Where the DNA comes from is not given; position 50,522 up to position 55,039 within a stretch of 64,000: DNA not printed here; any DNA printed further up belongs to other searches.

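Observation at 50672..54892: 1400-aa double-activase/dehydratase-like fusion: candidate anaerobic ether-lipid (PlsA/PlsR or Ger-type) enzyme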

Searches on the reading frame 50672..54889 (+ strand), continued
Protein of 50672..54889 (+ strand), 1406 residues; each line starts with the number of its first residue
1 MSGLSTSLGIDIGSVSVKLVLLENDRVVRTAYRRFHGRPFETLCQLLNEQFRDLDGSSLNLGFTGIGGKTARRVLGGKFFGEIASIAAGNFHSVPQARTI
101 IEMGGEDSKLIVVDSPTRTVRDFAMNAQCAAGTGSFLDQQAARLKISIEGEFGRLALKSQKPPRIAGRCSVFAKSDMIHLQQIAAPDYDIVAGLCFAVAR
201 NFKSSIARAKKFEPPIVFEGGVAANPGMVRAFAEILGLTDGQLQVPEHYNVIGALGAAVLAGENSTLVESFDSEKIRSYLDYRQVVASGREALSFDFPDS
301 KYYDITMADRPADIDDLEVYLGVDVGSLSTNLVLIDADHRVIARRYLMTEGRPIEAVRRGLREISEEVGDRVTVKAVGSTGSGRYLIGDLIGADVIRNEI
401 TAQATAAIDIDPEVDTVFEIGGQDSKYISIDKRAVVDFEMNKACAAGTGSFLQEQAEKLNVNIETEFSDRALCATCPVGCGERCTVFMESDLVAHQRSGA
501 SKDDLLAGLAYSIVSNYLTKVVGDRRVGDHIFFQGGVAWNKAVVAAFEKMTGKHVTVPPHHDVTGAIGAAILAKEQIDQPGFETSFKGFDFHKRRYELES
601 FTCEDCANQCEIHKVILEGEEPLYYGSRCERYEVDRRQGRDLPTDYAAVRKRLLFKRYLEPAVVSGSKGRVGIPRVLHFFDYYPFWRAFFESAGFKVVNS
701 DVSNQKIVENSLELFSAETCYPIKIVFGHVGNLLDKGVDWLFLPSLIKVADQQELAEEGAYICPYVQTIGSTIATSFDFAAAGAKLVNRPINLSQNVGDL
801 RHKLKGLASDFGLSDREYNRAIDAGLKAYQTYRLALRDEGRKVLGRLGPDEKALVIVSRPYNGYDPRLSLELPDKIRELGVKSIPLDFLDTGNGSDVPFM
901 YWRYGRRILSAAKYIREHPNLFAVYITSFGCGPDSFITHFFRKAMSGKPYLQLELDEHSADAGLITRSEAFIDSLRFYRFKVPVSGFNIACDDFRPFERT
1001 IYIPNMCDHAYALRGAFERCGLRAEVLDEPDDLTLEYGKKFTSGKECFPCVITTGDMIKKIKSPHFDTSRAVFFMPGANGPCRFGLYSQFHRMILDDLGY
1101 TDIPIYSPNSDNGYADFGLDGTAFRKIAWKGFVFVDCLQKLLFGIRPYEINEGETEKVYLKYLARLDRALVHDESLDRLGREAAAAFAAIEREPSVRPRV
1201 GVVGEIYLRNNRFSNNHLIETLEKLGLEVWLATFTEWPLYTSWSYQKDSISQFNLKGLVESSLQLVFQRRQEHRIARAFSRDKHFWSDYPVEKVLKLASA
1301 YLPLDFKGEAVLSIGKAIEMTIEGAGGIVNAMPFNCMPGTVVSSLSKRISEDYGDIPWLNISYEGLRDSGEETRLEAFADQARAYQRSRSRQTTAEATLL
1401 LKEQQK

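Call 16: search_dna_similar(query=window:50672-54889:+, collection=plasmids, mode=protein, max_rows=40)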
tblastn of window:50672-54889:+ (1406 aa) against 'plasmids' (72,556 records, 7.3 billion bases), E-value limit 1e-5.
Records with a match: 37; places in all: 48; records where one place covers at least 80% of the query: 10.
Best place of each record, by identity: <60% 37.
By first word of the organism name: Escherichia 10; Klebsiella 4; Listeria 2; Fusobacterium 2; Sphingopyxis 2; Providencia 2; Proteus 2; Monoglobus 1; Collinsella 1; Haliovirga 1; and 10 more.
By predicted mobility (MOB-suite, as given by PLSDB): non-mobilizable 30; mobilizable 4; conjugative 3.
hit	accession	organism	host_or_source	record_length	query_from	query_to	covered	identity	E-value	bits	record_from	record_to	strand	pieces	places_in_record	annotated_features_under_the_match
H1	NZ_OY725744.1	Monoglobus pectinilyticus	-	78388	8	1380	90%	35.4%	7e-66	695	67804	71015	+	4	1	2-hydroxyacyl-CoA dehydratase | acyl-CoA dehydratase activase-related protein | acyl-CoA dehydratase activase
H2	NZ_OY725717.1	Collinsella aerofaciens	-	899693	8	1364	97%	30.5%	5e-149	511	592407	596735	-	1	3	acyl-CoA dehydratase activase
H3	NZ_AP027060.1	Haliovirga abyssi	-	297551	8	1364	97%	29.6%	2e-152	521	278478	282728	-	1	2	acyl-CoA dehydratase activase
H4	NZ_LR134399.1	Listeria monocytogenes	Homo sapiens,Vein blood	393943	9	1365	97%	27.9%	4e-138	478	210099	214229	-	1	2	2-hydroxyacyl-CoA dehydratase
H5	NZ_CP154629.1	Acetoanaerobium noterae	cell culture,Sludge of a digestion ...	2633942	8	1364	97%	27.8%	7e-141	555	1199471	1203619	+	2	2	none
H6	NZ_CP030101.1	Listeria monocytogenes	Environment,water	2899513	9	1365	97%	27.7%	2e-136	546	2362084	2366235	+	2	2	none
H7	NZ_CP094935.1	Paraclostridium bifermentans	Homo sapiens,feces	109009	6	1092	77%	34.5%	0e+0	606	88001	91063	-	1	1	acyl-CoA dehydratase activase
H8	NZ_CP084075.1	Fusobacterium vincentii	-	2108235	4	1375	95%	27.9%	1e-106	486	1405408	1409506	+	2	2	none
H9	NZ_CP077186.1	Fusobacterium animalis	Homo sapiens,resected colorectal tumor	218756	4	1375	95%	27.5%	4e-105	484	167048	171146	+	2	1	acyl-CoA dehydratase activase | 2-hydroxyacyl-CoA dehydratase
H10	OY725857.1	Subdoligranulum variabile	-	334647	5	1341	92%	28.0%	8e-94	430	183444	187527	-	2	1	none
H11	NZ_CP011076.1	Brevibacillus laterosporus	Oryza sativa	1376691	8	1365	88%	25.2%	6e-50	390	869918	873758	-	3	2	none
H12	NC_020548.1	Azoarcus sp. KH32C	-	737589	8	558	33%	36.3%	8e-21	203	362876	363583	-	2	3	acyl-CoA dehydratase activase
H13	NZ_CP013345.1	Sphingopyxis macrogoltabida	whole organism,activated sludge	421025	8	568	35%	32.1%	1e-19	187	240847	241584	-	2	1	acyl-CoA dehydratase activase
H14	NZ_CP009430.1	Sphingopyxis macrogoltabida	soil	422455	8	568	35%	32.1%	1e-19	187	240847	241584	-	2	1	acyl-CoA dehydratase activase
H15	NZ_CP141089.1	Escherichia coli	Homo sapiens,Infected Human Urine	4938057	7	576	35%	32.3%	3e-17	186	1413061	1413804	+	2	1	none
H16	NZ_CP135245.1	Escherichia coli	Food,other,Pig ear pet treat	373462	7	574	35%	32.2%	1e-16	184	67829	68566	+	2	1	yjiL: putative 2-hydroxyacyl-CoA dehydratase activator YjiL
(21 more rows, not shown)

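Call 19: get_annotated_region(hit=H4, flank=3000)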
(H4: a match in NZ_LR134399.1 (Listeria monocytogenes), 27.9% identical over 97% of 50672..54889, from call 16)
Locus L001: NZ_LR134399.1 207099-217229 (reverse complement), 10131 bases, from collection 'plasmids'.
description: Listeria monocytogenes strain NCTC7974 plasmid 2, complete sequence
organism: Listeria monocytogenes (NCBI taxid 1639)
taxonomy: Bacteria; Bacillota; Bacilli; Bacillales; Listeriaceae; Listeria; Listeria monocytogenes
host: -; source: Homo sapiens,Vein blood; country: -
typing (MOB-suite, as given by PLSDB): non-mobilizable
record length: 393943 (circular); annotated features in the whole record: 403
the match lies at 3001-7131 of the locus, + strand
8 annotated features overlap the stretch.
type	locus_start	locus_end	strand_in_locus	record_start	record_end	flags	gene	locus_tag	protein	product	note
CDS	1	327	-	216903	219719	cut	-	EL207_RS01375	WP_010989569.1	sigma-54-dependent transcriptional regulator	-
CDS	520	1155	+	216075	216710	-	-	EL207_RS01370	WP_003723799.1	FMN-dependent NADH-azoreductase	-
CDS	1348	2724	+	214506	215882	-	-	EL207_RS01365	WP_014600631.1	amino acid permease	GO:0006865 - amino acid transport [Evidence IEA]; GO:0055085 - transmembrane transport [Evidence IEA]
CDS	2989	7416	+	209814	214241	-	-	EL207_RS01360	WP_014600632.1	2-hydroxyacyl-CoA dehydratase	-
CDS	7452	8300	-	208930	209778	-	-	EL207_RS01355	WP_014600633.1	PhzF family phenazine biosynthesis protein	GO:0009058 - biosynthetic process [Evidence IEA]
CDS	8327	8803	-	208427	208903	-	ybaK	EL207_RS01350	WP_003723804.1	Cys-tRNA(Pro) deacylase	GO:0043039 - tRNA aminoacylation [Evidence IEA]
CDS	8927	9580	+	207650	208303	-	-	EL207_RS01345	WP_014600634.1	DUF5105 domain-containing protein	-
CDS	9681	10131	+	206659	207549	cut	-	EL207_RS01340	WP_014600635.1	carbon-nitrogen hydrolase family protein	-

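Call 20: get_annotated_region(hit=H1, flank=3000)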
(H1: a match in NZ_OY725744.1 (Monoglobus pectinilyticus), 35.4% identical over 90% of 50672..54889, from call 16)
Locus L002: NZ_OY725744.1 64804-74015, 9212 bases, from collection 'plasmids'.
description: Monoglobus pectinilyticus strain Ruminococcaceae species TSDC17.2-1.2 plasmid 20, complete sequence
organism: Monoglobus pectinilyticus (NCBI taxid 1981510)
taxonomy: Bacteria; Bacillota; Clostridia; Monoglobales; Monoglobaceae; Monoglobus; Monoglobus pectinilyticus
host: -; source: -; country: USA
typing (MOB-suite, as given by PLSDB): non-mobilizable
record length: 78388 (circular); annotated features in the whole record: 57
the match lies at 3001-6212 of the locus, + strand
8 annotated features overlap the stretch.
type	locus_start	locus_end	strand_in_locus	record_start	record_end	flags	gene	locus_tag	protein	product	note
CDS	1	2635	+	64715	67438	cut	-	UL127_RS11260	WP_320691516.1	S-layer homology domain-containing protein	-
CDS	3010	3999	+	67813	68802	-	-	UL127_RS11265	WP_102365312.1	acyl-CoA dehydratase activase-related protein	-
CDS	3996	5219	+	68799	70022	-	-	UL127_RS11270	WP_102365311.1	2-hydroxyacyl-CoA dehydratase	-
CDS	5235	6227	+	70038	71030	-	-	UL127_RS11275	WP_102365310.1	acyl-CoA dehydratase activase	-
CDS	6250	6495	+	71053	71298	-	-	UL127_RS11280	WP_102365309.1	TIGR03905 family TSCPD domain-containing protein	GO:0008150 - biological_process [Evidence IEA]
CDS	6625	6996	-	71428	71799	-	-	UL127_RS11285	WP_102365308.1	hypothetical protein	-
CDS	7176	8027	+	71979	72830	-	dapF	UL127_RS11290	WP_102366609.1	diaminopimelate epimerase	GO:0009089 - lysine biosynthetic process via diaminopimelate [Evidence IEA]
CDS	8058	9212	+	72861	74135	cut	-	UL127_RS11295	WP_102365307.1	LL-diaminopimelate aminotransferase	GO:0009058 - biosynthetic process [Evidence IEA]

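Call 21: get_annotated_region(hit=H16, flank=4000)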
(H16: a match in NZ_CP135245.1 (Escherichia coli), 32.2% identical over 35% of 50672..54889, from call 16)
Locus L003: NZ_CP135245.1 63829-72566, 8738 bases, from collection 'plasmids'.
description: Escherichia coli strain OHT76-1 plasmid pOHT76-1_1, complete sequence
organism: Escherichia coli (NCBI taxid 562)
taxonomy: Bacteria; Pseudomonadota; Gammaproteobacteria; Enterobacterales; Enterobacteriaceae; Escherichia; Escherichia coli
host: -; source: Food,other,Pig ear pet treat; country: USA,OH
typing (MOB-suite, as given by PLSDB): non-mobilizable
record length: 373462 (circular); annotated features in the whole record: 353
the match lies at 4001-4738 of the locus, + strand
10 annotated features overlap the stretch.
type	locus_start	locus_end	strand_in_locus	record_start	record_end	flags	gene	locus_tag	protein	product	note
predicted_resistance_gene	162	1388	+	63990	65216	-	mdtM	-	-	multidrug efflux MFS transporter MdtM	predicted by amrfinderplus; class EFFLUX; identity 98.04%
CDS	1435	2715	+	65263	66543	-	yjiN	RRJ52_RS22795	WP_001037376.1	DUF445 domain-containing protein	-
CDS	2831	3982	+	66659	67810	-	yjiM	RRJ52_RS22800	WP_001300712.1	double-cubane-cluster-containing anaerobic reductase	-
CDS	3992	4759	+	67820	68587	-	yjiL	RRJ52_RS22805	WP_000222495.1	putative 2-hydroxyacyl-CoA dehydratase activator YjiL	-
CDS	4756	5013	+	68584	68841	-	ytiA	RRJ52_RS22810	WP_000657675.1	DUF3343 domain-containing protein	-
CDS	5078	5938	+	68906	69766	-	yjiK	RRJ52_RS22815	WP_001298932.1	YjiK family protein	-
CDS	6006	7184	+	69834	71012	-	yjiJ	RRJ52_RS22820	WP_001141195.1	MFS transporter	GO:0055085 - transmembrane transport [Evidence IEA]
CDS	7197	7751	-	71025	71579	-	kptA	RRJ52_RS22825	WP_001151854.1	RNA 2'-phosphotransferase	-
CDS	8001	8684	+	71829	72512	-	yjiH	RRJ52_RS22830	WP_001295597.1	nucleoside recognition domain-containing protein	-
CDS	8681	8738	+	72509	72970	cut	yjiG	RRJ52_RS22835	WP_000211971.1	YjiG family protein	-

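Call 23: get_annotated_region(hit=H3, flank=3000)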
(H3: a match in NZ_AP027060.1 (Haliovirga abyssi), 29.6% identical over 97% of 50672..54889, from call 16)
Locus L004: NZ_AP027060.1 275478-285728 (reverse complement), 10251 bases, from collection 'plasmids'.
description: Haliovirga abyssi strain IC12 plasmid pHIC, complete sequence
organism: Haliovirga abyssi (NCBI taxid 2996794)
taxonomy: Bacteria; Fusobacteriota; Fusobacteriia; Fusobacteriales; Haliovirgaceae; Haliovirga; Haliovirga abyssi
host: -; source: -; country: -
typing (MOB-suite, as given by PLSDB): non-mobilizable
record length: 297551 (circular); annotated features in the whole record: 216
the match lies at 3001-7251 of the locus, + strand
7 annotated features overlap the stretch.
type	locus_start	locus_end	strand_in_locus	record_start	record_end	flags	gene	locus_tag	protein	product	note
CDS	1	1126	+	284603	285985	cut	-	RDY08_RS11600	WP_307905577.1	DegQ family serine endoprotease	-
CDS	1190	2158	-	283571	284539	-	manA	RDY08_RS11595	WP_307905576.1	mannose-6-phosphate isomerase, class I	GO:0005975 - carbohydrate metabolic process [Evidence IEA]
CDS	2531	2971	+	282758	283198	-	-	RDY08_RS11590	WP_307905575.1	YaiI/YqxD family protein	-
CDS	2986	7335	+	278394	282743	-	-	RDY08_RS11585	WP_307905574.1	acyl-CoA dehydratase activase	-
CDS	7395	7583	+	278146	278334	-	-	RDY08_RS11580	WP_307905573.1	hypothetical protein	-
CDS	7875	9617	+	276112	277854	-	-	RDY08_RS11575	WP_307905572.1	alpha/beta hydrolase-fold protein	-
CDS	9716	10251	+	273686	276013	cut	-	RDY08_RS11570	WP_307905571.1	alpha/beta hydrolase-fold protein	-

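Call 24: get_annotated_region(hit=H2, flank=3000)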
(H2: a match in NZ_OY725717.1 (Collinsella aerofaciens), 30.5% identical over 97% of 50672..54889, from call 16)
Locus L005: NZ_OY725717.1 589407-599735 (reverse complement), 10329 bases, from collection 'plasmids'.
description: Collinsella aerofaciens strain Collinsella aerofaciens TSDC17.2-1.1 plasmid 6, complete sequence
organism: Collinsella aerofaciens (NCBI taxid 74426)
taxonomy: Bacteria; Actinomycetota; Coriobacteriia; Coriobacteriales; Coriobacteriaceae; Collinsella; Collinsella aerofaciens
host: -; source: -; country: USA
typing (MOB-suite, as given by PLSDB): non-mobilizable
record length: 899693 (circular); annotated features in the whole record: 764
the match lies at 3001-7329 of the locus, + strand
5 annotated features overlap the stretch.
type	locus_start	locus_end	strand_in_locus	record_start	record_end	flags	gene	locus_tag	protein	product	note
CDS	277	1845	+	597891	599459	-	-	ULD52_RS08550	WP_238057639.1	threonine/serine exporter family protein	-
CDS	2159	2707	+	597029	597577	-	-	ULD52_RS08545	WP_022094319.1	hypothetical protein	-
CDS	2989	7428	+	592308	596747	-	-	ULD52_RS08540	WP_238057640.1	acyl-CoA dehydratase activase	-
CDS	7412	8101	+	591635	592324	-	-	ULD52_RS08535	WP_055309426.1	TetR/AcrR family transcriptional regulator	GO:0006355 - regulation of DNA-templated transcription [Evidence IEA]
CDS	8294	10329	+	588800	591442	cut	-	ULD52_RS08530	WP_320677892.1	ATP-dependent Clp protease ATP-binding subunit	-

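Call 25: get_annotated_region(hit=H7, flank=4000)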
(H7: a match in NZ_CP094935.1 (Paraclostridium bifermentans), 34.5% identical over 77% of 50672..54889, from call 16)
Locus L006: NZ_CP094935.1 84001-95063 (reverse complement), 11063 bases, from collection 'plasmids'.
description: Paraclostridium bifermentans strain HD0315_2 plasmid pHD0315_2-2, complete sequence
organism: Paraclostridium bifermentans (NCBI taxid 1490)
taxonomy: Bacteria; Bacillota; Clostridia; Peptostreptococcales; Peptostreptococcaceae; Paraclostridium; Paraclostridium bifermentans
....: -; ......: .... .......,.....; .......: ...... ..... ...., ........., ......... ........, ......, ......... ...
typing (MOB-suite, as given by PLSDB): non-mobilizable
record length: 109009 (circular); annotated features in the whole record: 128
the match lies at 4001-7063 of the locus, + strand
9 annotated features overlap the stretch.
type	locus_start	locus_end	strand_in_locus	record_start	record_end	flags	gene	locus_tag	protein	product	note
CDS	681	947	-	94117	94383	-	-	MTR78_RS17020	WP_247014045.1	hypothetical protein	-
CDS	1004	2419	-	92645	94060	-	nhaC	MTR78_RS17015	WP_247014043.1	Na+/H+ antiporter NhaC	GO:1902600 - proton transmembrane transport [Evidence IEA]; GO:0006814 - sodium ion transport [Evidence IEA]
CDS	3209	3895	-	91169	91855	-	-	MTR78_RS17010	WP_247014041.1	Crp/Fnr family transcriptional regulator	GO:0006355 - regulation of DNA-templated transcription [Evidence IEA]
CDS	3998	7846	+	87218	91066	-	-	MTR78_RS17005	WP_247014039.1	acyl-CoA dehydratase activase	-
CDS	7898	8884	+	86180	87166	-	-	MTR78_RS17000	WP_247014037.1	ABC transporter substrate-binding protein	-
CDS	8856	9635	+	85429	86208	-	-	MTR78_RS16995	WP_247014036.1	ABC transporter permease subunit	GO:0055085 - transmembrane transport [Evidence IEA]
CDS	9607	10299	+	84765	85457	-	-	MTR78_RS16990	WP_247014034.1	ABC transporter ATP-binding protein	-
CDS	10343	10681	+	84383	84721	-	-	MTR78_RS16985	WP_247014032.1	cupin domain-containing protein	-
CDS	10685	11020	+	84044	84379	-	-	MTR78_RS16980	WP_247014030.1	cupin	-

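Call 26: get_annotated_region(hit=H9, flank=3000)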
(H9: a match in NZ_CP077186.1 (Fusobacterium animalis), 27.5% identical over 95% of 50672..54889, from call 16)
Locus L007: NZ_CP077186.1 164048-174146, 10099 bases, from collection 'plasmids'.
description: Fusobacterium animalis strain SB029 plasmid pSB029A, complete sequence
organism: Fusobacterium animalis (NCBI taxid 76859)
taxonomy: Bacteria; Fusobacteriota; Fusobacteriia; Fusobacteriales; Fusobacteriaceae; Fusobacterium; Fusobacterium animalis
host: -; source: Homo sapiens,resected colorectal tumor; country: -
typing (MOB-suite, as given by PLSDB): non-mobilizable
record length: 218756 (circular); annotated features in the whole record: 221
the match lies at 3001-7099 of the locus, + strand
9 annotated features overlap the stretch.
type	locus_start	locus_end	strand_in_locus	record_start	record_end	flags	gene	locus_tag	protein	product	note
CDS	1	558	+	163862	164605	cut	phnC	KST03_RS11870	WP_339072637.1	phosphonate ABC transporter ATP-binding protein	GO:0015716 - organic phosphonate transport [Evidence IEA]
CDS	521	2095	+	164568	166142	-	-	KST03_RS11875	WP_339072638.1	ABC transporter permease subunit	GO:0055085 - transmembrane transport [Evidence IEA]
CDS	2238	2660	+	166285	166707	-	-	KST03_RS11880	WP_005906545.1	pyridoxamine 5'-phosphate oxidase family protein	-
CDS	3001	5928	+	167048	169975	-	-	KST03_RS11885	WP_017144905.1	acyl-CoA dehydratase activase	-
CDS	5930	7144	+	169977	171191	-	-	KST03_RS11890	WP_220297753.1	2-hydroxyacyl-CoA dehydratase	-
CDS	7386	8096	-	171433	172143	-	-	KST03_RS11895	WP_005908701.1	hypothetical protein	-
CDS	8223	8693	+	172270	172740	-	-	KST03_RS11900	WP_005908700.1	toxin-antitoxin system YwqK family antitoxin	-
CDS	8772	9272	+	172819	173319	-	-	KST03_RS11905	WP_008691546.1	hypothetical protein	-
CDS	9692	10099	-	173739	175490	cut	-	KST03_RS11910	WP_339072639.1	ABC transporter ATP-binding protein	-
